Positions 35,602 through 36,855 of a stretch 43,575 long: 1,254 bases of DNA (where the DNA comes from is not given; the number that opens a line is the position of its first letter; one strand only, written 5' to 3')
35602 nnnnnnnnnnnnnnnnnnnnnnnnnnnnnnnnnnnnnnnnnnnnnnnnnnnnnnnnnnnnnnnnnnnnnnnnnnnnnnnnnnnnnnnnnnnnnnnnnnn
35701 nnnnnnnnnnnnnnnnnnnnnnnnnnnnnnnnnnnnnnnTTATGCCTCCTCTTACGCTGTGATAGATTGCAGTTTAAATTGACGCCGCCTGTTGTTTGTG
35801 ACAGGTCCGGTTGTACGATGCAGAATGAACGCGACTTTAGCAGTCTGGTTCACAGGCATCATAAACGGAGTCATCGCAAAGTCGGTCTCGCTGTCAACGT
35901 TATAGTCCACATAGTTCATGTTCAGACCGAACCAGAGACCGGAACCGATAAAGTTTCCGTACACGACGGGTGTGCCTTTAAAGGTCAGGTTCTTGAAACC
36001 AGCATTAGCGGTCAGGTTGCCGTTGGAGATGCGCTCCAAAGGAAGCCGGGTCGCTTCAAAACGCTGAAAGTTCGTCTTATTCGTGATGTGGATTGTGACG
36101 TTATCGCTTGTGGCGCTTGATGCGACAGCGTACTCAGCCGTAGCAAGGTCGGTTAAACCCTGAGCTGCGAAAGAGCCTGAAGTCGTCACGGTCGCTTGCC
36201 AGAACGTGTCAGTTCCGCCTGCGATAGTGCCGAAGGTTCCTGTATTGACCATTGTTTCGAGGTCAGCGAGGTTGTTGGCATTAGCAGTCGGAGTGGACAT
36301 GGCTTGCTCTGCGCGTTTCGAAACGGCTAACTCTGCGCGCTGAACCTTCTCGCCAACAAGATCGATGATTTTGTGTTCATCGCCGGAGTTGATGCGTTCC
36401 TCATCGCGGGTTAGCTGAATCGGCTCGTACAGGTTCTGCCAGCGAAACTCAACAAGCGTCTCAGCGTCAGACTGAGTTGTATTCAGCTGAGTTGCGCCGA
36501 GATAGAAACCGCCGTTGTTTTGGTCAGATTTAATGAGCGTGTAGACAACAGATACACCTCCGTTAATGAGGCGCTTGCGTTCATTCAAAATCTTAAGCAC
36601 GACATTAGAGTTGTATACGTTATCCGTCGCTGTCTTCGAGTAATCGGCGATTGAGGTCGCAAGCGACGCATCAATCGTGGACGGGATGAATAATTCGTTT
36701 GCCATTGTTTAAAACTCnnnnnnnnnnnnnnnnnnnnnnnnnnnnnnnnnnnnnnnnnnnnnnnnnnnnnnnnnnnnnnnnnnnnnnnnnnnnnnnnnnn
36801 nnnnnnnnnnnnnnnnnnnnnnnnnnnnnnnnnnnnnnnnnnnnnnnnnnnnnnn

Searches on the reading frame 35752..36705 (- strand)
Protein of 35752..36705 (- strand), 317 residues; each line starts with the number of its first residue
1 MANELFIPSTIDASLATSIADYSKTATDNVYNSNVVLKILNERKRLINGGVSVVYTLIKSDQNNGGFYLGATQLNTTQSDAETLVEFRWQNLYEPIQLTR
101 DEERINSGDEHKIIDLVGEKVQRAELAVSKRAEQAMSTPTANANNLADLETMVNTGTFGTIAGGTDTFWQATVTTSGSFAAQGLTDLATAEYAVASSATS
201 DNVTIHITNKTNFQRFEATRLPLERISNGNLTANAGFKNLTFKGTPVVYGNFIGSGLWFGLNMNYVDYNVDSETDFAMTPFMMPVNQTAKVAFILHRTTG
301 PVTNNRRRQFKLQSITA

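Call 90: search_dna_similar(query=window:35752-36705:-, collection=phages, mode=protein, max_rows=12)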
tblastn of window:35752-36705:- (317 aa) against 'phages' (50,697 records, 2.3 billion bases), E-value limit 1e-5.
Records with a match: 8; places in all: 8; records where one place covers at least 80% of the query: 7.
Best place of each record, by identity: <60% 8.
By first word of the organism name: Myxococcus 3; Bacteriophage 2; Caudoviricetes 1; Stenotrophomonas 1; Methanosarcina 1.
By host as written in the record: - 3; Myxococcus xanthus strain DK883 2; Myxococcus xanthus 1; Stenotrophomonas maltophilia 1207 1; Methanosarcina sp. 1.
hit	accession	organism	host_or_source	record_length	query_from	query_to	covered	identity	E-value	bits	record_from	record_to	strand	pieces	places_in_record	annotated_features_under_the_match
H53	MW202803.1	Caudoviricetes sp.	Manatee Spring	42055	12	317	97%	24.5%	8e-16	84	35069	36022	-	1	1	major capsid protein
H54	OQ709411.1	Myxococcus phage Mx9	Myxococcus xanthus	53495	15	293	88%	26.5%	8e-18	90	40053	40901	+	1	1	putative major capsid protein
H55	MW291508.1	Stenotrophomonas phage BUCT555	Stenotrophomonas maltophilia 1207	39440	15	294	88%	25.9%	9e-11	69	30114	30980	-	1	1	major capsid protein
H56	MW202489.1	Bacteriophage sp.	Manatee Spring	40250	15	295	89%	24.3%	4e-11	69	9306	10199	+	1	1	major virion structural protein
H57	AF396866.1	Myxococcus phage Mx8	Myxococcus xanthus strain DK883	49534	15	293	88%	24.4%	8e-10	66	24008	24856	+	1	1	major virion structural protein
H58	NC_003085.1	Myxococcus phage Mx8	Myxococcus xanthus strain DK883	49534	15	293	88%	24.4%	8e-10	66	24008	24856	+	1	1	major head protein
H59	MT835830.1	Bacteriophage sp.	human fecal samples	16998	17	289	86%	24.9%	2e-7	59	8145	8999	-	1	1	record has no annotation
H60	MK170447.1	Methanosarcina virus MetMV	Methanosarcina sp.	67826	39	276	75%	23.7%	5e-6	54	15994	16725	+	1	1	hypothetical protein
